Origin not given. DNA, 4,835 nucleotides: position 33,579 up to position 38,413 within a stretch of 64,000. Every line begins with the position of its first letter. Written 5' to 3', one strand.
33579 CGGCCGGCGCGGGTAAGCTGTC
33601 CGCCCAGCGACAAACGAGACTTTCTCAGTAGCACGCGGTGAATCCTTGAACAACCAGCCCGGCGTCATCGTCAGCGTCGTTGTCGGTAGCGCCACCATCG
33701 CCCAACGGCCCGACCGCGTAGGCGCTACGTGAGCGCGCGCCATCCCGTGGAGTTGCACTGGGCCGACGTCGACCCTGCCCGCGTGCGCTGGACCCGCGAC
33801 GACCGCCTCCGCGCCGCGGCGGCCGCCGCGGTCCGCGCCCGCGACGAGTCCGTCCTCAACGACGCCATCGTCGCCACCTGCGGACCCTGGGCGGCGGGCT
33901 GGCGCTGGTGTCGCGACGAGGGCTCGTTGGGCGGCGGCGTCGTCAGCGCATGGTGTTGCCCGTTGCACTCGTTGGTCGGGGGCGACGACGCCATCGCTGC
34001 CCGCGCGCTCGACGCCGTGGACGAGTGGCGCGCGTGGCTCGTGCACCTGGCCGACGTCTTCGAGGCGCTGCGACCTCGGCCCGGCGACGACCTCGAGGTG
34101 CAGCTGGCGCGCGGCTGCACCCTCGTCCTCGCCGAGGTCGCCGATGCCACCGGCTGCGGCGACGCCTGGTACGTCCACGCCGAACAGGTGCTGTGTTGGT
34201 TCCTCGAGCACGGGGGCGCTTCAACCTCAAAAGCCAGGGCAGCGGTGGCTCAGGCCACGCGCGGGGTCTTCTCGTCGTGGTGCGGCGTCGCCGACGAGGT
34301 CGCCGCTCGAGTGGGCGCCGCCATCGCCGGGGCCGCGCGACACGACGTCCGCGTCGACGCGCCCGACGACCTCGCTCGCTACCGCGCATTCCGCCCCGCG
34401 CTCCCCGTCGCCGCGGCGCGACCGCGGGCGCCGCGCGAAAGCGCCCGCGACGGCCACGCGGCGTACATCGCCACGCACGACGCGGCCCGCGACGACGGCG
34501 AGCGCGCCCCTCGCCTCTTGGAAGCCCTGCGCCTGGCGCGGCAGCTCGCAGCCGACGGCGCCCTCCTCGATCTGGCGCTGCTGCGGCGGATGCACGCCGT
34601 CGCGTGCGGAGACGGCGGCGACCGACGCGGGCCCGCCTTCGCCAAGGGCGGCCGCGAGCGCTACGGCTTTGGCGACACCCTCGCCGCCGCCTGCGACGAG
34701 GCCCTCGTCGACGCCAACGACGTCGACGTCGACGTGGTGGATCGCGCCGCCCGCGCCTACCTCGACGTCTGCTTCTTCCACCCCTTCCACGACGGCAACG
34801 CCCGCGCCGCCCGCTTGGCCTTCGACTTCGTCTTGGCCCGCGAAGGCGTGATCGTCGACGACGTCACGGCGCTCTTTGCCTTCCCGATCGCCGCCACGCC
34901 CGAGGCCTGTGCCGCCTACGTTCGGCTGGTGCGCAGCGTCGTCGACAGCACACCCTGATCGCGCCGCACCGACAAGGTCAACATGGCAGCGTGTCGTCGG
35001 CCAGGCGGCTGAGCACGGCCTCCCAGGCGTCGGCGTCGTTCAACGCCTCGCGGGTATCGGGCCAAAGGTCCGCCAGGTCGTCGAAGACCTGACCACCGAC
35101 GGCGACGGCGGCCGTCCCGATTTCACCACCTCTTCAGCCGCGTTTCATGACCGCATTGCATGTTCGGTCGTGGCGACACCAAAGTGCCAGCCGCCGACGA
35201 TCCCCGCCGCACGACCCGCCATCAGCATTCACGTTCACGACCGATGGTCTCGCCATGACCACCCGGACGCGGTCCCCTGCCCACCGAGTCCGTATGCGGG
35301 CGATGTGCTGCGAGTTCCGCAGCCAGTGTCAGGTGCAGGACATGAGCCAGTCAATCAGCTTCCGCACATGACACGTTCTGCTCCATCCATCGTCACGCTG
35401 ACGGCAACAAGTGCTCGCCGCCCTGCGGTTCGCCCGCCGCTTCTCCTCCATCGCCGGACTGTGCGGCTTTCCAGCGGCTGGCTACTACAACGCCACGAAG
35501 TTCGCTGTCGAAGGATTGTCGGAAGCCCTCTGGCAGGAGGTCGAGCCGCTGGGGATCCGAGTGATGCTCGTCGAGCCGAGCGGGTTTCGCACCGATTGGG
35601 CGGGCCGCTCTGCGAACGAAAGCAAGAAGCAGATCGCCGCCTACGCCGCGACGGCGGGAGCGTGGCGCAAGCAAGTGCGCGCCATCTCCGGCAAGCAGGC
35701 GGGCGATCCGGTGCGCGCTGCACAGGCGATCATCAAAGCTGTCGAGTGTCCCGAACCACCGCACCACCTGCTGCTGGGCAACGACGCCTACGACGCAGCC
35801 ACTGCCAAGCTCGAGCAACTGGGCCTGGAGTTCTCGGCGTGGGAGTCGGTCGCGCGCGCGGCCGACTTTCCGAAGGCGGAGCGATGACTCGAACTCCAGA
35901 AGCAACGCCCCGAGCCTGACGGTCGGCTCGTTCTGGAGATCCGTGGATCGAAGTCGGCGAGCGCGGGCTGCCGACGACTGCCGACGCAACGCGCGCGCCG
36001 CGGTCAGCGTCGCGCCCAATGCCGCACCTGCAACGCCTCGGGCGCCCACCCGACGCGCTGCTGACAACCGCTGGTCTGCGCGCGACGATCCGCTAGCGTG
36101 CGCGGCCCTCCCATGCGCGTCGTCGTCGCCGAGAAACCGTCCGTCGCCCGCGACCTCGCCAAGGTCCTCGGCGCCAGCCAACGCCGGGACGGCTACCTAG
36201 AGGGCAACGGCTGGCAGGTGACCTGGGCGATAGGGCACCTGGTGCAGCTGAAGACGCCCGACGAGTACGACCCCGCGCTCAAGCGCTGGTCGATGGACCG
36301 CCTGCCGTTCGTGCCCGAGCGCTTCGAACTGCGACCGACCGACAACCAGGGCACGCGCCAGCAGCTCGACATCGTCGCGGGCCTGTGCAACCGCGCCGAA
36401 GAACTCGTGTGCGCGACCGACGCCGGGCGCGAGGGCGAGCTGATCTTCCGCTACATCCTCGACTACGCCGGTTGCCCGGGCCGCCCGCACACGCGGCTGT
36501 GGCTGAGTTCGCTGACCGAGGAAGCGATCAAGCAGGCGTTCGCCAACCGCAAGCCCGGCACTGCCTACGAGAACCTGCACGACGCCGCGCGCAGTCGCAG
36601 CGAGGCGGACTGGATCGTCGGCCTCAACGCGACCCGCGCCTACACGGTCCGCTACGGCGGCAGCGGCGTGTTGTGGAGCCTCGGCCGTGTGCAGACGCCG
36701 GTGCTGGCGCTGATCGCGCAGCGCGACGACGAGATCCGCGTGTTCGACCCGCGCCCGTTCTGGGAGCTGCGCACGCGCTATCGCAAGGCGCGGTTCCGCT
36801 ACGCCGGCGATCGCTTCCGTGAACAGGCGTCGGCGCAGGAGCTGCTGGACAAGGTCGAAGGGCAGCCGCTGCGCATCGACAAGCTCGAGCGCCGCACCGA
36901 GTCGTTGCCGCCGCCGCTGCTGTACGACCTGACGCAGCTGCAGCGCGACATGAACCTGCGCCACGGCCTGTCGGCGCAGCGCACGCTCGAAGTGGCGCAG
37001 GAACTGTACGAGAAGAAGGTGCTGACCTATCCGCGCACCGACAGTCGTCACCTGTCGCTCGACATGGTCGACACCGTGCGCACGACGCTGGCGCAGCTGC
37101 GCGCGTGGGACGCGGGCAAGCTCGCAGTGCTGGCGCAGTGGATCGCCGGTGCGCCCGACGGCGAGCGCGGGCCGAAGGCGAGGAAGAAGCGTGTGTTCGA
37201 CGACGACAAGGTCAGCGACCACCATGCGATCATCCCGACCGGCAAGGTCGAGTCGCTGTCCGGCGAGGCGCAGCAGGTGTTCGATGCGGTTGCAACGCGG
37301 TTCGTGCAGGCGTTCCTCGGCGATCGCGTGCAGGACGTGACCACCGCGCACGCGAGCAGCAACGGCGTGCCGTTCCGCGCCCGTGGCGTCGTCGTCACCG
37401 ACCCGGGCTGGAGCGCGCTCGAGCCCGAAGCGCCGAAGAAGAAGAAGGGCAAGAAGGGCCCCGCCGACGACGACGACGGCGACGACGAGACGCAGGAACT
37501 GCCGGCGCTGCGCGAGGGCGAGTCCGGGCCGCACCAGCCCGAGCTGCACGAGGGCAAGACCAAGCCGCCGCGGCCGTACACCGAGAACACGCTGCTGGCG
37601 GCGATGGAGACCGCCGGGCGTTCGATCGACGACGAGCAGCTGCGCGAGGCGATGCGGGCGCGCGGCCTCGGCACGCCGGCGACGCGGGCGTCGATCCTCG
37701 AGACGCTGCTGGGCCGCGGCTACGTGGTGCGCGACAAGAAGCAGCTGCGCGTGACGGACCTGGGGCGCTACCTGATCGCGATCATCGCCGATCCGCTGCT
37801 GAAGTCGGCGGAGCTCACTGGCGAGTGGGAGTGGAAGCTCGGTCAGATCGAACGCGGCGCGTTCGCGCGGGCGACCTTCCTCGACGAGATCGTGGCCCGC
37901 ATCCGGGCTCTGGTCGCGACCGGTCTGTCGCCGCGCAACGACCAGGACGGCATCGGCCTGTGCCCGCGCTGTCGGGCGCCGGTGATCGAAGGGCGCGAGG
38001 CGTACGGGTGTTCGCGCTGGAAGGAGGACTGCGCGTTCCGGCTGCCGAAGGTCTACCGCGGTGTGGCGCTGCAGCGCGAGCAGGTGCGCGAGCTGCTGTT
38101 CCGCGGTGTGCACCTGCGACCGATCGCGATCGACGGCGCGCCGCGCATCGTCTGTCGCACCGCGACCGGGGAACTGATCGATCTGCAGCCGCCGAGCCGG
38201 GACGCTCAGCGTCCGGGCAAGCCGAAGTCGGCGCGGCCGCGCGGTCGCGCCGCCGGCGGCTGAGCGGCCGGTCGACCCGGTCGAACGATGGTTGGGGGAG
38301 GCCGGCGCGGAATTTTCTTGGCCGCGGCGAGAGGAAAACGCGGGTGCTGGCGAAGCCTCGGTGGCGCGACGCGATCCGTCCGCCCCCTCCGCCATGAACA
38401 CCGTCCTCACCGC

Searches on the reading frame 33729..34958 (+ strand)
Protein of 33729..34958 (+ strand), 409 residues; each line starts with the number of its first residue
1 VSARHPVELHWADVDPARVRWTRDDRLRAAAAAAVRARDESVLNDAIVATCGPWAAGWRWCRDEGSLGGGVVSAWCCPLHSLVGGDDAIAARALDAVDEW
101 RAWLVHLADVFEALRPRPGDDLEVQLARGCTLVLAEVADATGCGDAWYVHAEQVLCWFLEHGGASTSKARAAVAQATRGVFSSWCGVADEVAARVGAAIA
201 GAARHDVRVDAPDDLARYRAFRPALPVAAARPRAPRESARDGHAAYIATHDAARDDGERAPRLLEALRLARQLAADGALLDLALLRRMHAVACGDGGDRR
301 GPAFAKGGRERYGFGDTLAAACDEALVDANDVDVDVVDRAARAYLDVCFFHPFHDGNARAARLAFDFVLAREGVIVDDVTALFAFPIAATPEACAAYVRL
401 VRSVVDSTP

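Call 13: search_protein_families(library=ncbifam, proteins=[window:33729-34958:+], max_evalue=0.00001)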
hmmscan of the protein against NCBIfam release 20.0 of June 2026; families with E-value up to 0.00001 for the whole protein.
window:33729-34958:+ (409 aa): 1 family
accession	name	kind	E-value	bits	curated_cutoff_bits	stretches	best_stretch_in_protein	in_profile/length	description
NF041381.1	XopAC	subfamily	5.5e-07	28.6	450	1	334-374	376-416/451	XopAC/AvrAC family type III secretion system effector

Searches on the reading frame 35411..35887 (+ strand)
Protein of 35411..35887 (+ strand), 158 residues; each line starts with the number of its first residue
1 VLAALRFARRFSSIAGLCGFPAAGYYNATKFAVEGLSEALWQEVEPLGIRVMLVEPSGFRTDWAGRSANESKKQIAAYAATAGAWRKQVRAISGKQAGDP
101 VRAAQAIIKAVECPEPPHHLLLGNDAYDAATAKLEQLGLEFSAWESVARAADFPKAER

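Call 13: search_protein_families(library=ncbifam, proteins=[window:35411-35887:+], max_evalue=0.00001)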
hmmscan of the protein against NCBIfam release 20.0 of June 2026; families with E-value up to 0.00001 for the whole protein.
window:35411-35887:+ (158 aa): 25 families
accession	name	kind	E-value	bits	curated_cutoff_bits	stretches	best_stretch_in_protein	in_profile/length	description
NF004824.0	PRK06180.1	subfamily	2.8e-56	190.7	298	1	11-154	135-278/279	oxidoreductase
NF006114.0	PRK08263.1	subfamily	8.1e-37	127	290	1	11-153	134-273/280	short chain dehydrogenase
NF005065.0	PRK06482.1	equivalog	1.7e-25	89.9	291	1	11-152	133-273/276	SDR family oxidoreductase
NF049977.1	KDhSphingRedKdsR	equivalog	5.7e-20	71.8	400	1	11-124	128-241/267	3-ketodihydrosphingosine reductase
NF005372.1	PRK06914.1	subfamily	1.7e-19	70.1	320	1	11-126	137-254/279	SDR family oxidoreductase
NF004826.0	PRK06182.1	subfamily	7.5e-19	68.1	305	1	12-128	133-252/274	oxidoreductase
NF004823.0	PRK06179.1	subfamily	3.2e-18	66.1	310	1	11-118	131-236/271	oxidoreductase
NF006776.0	PRK09291.1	equivalog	6.4e-13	48.9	265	1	12-114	131-229/257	SDR family oxidoreductase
NF004284.0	PRK05693.1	equivalog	2.6e-12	46.9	326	1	12-126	129-245/274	SDR family oxidoreductase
NF006123.0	PRK08267.1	equivalog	4.3e-11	42.6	261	1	11-81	135-192/261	SDR family oxidoreductase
NF004649.0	PRK05993.1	equivalog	1e-09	38.1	387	1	11-109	133-233/277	SDR family oxidoreductase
NF005806.0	PRK07666.1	equivalog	1.2e-09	37.8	286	1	11-65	141-195/239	3-ketoacyl-ACP reductase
NF005878.0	PRK07825.1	subfamily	5.2e-09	35.8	287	1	12-74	140-203/278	short chain dehydrogenase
NF038213.1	SDR_TniO_fam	equivalog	5.3e-09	35.8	300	1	13-82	146-214/249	SDR family oxidoreductase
NF004825.0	PRK06181.1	equivalog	7.3e-09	35.3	215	1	12-66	141-195/268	SDR family oxidoreductase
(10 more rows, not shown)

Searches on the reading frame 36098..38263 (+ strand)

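Call 13: search_protein_families(library=ncbifam, proteins=[window:36098-38263:+], max_evalue=0.00001)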
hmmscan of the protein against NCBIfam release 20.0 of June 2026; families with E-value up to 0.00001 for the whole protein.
window:36098-38263:+ (721 aa): 12 families
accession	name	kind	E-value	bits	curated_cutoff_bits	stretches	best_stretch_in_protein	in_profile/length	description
NF005829.0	PRK07726.1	subfamily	3.2e-184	614.3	597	1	6-635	1-626/669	DNA topoisomerase 3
NF006032.0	PRK08173.1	equivalog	3.4e-162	541.2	1058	1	8-667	5-668/863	DNA topoisomerase III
TIGR01056.1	topB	subfamily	2.3e-159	532.1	515.75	1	6-609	2-600/706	DNA topoisomerase III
NF011313.0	PRK14724.1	equivalog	6e-140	467.9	1088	1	8-607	5-626/988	DNA topoisomerase III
TIGR01057.1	topA_arch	equivalog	1.1e-66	225.4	458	1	10-607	1-566/618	DNA topoisomerase I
NF004438.0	PRK05776.1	equivalog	3.5e-65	220.4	793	1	7-606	10-579/677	DNA topoisomerase I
TIGR01051.1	topA_bact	equivalog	1.5e-46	159.7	456.4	1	33-602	16-568/632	type I DNA topoisomerase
NF005555.0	PRK07220.1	equivalog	5.2e-46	157.3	635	1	6-553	1-512/740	DNA topoisomerase I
NF006451.0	PRK08780.1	equivalog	1e-36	126.7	1265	1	86-594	60-561/824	DNA topoisomerase I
NF011532.0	PRK14973.1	equivalog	1.5e-36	125.6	930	1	7-663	2-637/936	DNA topoisomerase I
TIGR01054.1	rgy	equivalog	3.5e-32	111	471.7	2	84-331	703-939/1172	reverse gyrase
NF004966.0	PRK06319.1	equivalog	1.8e-22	79.3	868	2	243-561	238-530/862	DNA topoisomerase I/SWI domain fusion protein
